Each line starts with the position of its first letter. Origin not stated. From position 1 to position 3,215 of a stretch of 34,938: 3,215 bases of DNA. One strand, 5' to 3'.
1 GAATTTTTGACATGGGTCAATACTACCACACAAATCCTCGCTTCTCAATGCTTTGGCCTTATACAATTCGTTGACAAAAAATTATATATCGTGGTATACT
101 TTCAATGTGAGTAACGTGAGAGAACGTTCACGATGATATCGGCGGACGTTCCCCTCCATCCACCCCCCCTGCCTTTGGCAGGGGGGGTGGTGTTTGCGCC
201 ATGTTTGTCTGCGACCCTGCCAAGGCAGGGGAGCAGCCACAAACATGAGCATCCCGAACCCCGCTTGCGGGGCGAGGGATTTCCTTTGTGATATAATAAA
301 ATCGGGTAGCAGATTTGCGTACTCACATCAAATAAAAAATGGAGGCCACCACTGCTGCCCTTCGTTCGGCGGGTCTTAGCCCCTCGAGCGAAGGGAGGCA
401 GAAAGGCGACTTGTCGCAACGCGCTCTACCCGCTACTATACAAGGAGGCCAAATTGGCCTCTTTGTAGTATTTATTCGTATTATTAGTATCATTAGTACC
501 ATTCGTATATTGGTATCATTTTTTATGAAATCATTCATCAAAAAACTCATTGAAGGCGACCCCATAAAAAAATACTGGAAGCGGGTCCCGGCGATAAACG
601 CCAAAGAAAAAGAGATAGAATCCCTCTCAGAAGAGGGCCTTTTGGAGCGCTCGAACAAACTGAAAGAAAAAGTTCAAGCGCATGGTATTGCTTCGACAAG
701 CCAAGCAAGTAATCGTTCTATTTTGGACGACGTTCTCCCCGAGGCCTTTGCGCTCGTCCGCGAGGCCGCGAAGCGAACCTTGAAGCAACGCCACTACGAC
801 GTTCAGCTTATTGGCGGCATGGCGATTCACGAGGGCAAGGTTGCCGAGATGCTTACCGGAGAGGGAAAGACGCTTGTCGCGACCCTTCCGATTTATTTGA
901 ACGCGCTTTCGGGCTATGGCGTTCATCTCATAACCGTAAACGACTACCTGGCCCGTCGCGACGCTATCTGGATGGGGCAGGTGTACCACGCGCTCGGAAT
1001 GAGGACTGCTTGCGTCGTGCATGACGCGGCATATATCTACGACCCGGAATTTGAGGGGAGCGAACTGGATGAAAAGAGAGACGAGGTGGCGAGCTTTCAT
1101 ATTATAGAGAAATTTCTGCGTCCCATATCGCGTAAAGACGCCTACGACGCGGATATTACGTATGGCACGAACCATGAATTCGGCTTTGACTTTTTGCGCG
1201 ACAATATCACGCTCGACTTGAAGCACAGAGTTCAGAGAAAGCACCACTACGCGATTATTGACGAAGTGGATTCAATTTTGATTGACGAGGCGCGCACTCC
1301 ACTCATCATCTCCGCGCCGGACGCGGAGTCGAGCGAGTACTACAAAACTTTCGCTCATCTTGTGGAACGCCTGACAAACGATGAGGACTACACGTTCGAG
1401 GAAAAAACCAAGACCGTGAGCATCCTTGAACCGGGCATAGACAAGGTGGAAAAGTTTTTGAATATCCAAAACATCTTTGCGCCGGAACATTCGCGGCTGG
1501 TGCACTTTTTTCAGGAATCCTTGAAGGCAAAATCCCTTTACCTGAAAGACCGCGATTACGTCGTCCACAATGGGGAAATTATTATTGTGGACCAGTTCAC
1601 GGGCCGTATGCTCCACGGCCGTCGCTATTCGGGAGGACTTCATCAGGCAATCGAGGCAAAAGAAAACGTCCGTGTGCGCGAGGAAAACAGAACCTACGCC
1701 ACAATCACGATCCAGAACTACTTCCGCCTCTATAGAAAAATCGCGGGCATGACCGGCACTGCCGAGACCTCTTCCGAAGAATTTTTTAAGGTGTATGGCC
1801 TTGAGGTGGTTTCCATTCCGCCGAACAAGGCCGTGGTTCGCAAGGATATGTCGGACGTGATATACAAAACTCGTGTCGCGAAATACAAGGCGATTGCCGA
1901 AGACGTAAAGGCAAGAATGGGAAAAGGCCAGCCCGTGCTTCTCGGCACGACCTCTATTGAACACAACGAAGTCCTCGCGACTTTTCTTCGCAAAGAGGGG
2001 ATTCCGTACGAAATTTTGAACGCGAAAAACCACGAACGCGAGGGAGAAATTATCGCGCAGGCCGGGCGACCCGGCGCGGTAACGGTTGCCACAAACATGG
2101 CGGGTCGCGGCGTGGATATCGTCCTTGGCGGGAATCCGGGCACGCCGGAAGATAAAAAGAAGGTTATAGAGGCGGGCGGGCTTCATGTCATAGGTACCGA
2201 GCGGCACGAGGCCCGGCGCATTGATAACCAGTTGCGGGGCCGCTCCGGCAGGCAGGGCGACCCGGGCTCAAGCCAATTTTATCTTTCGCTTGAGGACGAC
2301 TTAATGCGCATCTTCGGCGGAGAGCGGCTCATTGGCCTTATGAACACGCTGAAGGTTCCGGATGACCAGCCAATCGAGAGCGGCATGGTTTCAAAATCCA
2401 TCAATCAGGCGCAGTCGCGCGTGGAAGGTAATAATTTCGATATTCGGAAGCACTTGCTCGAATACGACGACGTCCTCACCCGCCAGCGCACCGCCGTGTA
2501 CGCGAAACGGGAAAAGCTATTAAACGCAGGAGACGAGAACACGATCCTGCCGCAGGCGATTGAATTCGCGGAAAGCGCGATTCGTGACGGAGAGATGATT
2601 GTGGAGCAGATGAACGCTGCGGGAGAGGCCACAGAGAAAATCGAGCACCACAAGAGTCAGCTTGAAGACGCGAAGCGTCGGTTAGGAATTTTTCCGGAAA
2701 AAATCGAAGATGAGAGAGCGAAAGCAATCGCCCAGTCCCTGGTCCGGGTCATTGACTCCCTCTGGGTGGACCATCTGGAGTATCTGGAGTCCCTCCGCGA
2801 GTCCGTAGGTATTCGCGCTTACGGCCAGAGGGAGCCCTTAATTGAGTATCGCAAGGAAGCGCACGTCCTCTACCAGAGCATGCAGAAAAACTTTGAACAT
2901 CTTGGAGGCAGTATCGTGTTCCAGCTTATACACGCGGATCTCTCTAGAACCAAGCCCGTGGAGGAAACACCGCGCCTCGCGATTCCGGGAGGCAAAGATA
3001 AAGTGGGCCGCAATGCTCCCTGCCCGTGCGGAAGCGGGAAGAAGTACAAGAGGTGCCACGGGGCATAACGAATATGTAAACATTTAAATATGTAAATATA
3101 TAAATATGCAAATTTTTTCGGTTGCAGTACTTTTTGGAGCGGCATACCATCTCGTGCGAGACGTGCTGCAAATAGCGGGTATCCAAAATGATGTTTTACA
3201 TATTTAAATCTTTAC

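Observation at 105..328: Promoter-driven, about 220-nt multi-hairpin RNA candidate upstream of secA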

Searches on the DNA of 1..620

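Call 4: search_rna_families(source=window, start=1, end=620, threshold=evalue, max_evalue=10, show_alignments=3)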
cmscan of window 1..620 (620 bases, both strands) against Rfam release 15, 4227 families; matches with E-value up to 10: 10.
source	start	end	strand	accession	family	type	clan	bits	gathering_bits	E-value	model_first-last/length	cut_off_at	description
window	100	194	+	RF01470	rli38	Gene; sRNA;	-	29.4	49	0.049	1-150/150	no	Listeria sRNA rli38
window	167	230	+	RF00773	mir-298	Gene; miRNA;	-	23.7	80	0.019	1-85/85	no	mir-298 microRNA precursor family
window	440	545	-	RF00082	SraG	Gene; sRNA;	-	20.9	50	0.34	1-177/177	no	SraG RNA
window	159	235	-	RF02953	DUF1874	Cis-reg;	-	18.5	42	0.71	1-93/93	no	DUF1874 RNA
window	1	87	+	RF01484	rli59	Cis-reg;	-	15.5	100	9.1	93-181/181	5'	Listeria sRNA rli59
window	161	189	+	RF02021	mir-3179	Gene; miRNA;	-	15.2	90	7.5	1-84/84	no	mir-3179 microRNA precursor family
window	161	189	-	RF02021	mir-3179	Gene; miRNA;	-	15.1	90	8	1-84/84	no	mir-3179 microRNA precursor family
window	164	233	-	RF01897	mir-188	Gene; miRNA;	-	14.8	72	8.6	15-70/84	no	mir-188 microRNA precursor family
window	486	521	+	RF00624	P9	Gene;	-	14.3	43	2.4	1-74/74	no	Pseudomonas sRNA P9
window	153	197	-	RF01014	mir-1306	Gene; miRNA;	-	13.5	70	7.9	1-72/72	no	mir-1306 microRNA precursor family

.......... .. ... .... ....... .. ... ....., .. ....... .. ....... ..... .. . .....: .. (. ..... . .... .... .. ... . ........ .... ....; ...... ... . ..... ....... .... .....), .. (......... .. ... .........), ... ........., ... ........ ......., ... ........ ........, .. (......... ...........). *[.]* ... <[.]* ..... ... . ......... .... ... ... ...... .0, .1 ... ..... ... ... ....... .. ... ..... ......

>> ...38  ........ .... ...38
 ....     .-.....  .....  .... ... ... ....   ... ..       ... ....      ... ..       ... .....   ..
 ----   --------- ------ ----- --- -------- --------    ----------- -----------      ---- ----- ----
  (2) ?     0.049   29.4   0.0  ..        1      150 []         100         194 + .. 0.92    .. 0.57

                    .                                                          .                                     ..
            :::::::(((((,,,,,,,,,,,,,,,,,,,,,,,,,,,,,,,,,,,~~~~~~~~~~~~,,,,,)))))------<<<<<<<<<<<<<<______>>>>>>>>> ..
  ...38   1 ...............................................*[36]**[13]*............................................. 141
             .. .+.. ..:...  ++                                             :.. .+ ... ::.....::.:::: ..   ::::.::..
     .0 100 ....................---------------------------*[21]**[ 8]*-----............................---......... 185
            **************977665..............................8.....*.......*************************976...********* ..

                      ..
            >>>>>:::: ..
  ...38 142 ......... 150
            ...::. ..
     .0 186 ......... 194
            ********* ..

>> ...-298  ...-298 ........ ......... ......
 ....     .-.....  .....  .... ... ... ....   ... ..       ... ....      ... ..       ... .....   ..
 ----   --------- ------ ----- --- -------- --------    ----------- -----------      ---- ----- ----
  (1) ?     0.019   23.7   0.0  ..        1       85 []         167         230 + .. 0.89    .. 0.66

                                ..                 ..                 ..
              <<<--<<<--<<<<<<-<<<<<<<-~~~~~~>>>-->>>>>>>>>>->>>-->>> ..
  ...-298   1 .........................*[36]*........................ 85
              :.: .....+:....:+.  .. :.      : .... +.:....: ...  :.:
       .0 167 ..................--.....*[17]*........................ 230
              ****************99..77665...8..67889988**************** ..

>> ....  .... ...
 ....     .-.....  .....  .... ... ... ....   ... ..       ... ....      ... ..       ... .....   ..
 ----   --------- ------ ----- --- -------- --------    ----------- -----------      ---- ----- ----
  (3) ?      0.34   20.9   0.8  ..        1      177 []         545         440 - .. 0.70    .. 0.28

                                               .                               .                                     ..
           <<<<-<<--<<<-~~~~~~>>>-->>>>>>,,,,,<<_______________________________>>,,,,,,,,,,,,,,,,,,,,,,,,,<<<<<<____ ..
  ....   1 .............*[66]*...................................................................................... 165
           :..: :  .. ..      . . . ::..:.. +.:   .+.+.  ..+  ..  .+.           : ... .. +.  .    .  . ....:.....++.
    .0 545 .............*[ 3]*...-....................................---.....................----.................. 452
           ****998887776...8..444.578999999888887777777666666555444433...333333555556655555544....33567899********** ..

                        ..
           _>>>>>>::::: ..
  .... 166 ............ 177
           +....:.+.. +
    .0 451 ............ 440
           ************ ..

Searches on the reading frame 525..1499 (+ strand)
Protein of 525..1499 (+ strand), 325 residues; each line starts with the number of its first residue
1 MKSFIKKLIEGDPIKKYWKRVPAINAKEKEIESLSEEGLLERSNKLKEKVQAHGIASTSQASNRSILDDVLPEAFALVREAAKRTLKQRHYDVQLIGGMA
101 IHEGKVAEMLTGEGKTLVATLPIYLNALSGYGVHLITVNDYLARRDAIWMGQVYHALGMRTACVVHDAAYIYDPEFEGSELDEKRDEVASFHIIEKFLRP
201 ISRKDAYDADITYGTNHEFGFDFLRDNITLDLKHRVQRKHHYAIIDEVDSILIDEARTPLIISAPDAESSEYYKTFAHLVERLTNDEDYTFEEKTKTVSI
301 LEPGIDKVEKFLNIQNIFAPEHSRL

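Call 80: find_related_loci(query=window:525-1499:+, collection=genome_contigs, flank=700)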
Query window:525-1499:+ (325 aa) in genome_contigs; peptide patterns used: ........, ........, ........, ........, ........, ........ (x = any residue, [..] = any of these).
598 stretches matched a pattern (row limit reached: there are more); 548 encode a relative of the query (tblastn E <= 1e-3); the best 80 are kept; 80 distinct loci.
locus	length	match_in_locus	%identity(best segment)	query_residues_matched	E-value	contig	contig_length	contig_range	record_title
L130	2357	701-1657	86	1-325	0e+0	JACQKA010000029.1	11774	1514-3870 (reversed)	MAG: Candidatus Kaiserbacteria bacterium isolate NC_groundwater_1165_Ag_S-0.1um_52_75 S_p1_S3_coassembly_k141_710322, wh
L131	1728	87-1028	85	1-325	0e+0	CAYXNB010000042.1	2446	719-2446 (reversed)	MAG TPA_asm: uncultured Candidatus Saccharibacteria bacterium isolate SRP093185_co1_2 genome assembly, contig: NODE_3137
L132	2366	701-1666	80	1-325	0e+0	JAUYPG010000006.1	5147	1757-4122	MAG: Nanoarchaeota archaeon isolate C4_metabat.bin.115 C4_k141_627147, whole genome shotgun sequence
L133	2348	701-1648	63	3-325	2e-140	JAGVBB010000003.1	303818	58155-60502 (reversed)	MAG: Candidatus Paceibacterota bacterium isolate DeMMO6_41 c_000000009643, whole genome shotgun sequence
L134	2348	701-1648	62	3-325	2e-137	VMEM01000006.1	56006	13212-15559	MAG: Parcubacteria group bacterium LiPW_41 LiPW41_scaffold_361, whole genome shotgun sequence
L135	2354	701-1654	62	3-325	2e-136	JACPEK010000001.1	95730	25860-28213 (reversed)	MAG: Candidatus Brennerbacteria bacterium isolate NC_groundwater_333_Ag_B-0.1um_54_13 GD18-4_B1_scaffold_27943, whole ge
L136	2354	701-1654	62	1-325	1e-133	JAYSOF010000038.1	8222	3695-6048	MAG: bacterium isolate GFS_11017 GFS_11017_37, whole genome shotgun sequence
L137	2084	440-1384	62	5-325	3e-134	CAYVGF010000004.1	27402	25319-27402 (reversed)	MAG TPA_asm: uncultured Candidatus Saccharibacteria bacterium isolate SRP216583_co2_249 genome assembly, contig: NODE_10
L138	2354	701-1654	59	1-325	1e-130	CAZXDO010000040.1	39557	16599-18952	MAG TPA_asm: uncultured Candidatus Saccharibacteria bacterium isolate SRP067234_co1_334 genome assembly, contig: k99_105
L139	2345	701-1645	60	1-325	9e-131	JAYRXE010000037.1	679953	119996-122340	MAG: Candidatus Paceibacterota bacterium isolate EBPR_ori4bin.24 k141_187775, whole genome shotgun sequence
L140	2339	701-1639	60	3-325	4e-130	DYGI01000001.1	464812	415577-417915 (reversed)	MAG TPA_asm: Candidatus Microgenomatus sp. isolate BE2012_3_53_27 Afr_mines_BE2012_4_length_464812_cov_11_415247, whole 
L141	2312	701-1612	63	12-325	1e-129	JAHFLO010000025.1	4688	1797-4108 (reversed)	MAG: Candidatus Harrisonbacteria bacterium isolate nzgw435 NODE_8630_length_4689_cov_5.696147, whole genome shotgun sequ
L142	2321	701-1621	58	13-325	4e-126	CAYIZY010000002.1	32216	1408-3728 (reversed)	MAG TPA_asm: uncultured Candidatus Saccharibacteria bacterium isolate ERP119705_co9_47 genome assembly, contig: NODE_126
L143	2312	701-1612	62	12-325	2e-124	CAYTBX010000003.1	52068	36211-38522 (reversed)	MAG TPA_asm: uncultured Candidatus Saccharibacteria bacterium isolate ERP113451_co1_2 genome assembly, contig: NODE_513_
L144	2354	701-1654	58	4-324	9e-124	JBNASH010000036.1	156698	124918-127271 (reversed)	MAG: Minisyncoccia bacterium isolate Kamch4336-1-MF-11 bin11_SPAdes_re-assembly_contigs.fa-36, whole genome shotgun sequ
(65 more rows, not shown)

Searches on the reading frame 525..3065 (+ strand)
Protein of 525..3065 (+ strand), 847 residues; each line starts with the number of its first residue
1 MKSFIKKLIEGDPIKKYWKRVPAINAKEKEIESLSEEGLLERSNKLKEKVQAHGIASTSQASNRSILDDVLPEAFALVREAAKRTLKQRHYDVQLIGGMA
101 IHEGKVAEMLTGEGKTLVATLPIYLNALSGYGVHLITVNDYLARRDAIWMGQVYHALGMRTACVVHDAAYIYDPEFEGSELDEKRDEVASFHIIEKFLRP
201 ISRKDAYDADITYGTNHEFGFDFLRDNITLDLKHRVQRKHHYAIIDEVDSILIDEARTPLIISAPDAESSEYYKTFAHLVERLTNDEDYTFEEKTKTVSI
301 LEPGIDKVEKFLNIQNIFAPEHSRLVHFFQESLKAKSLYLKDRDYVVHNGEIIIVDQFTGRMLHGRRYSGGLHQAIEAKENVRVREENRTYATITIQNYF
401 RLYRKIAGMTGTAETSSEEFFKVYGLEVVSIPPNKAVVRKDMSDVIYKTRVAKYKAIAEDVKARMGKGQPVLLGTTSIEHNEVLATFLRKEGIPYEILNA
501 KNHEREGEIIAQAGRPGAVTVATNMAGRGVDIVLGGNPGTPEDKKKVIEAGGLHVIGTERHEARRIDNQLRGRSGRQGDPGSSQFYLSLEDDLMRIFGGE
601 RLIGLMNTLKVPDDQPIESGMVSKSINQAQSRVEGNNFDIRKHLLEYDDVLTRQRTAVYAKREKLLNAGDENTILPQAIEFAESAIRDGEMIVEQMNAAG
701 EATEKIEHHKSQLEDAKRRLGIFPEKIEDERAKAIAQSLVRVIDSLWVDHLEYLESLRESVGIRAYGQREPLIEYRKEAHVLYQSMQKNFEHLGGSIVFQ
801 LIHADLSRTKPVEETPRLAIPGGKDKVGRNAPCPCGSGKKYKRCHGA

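Call 110: search_protein_families(library=pfam, proteins=[window:525-3065:+], max_evalue=0.001)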
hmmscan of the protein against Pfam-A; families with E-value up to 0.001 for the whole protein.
window:525-3065:+ (847 aa): 5 families
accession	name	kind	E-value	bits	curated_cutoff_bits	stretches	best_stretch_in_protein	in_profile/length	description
PF07517.20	SecA_DEAD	-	1.9e-115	385.6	24.6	1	12-420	11-289/290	SecA DEAD-like domain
PF21090.3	P-loop_SecA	-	9.7e-80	267.4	27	2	437-538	2-103/205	SecA P-loop domain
PF07516.18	SecA_SW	-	8.6e-40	137.4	26.7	1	616-792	1-190/200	SecA Wing and Scaffold domain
PF01043.26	SecA_PP_bind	-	3.7e-38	130.9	23.5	1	269-377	2-110/110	SecA preprotein cross-linking domain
PF02810.21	SEC-C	-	6.5e-10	39.1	20.4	1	829-846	1-18/19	SEC-C motif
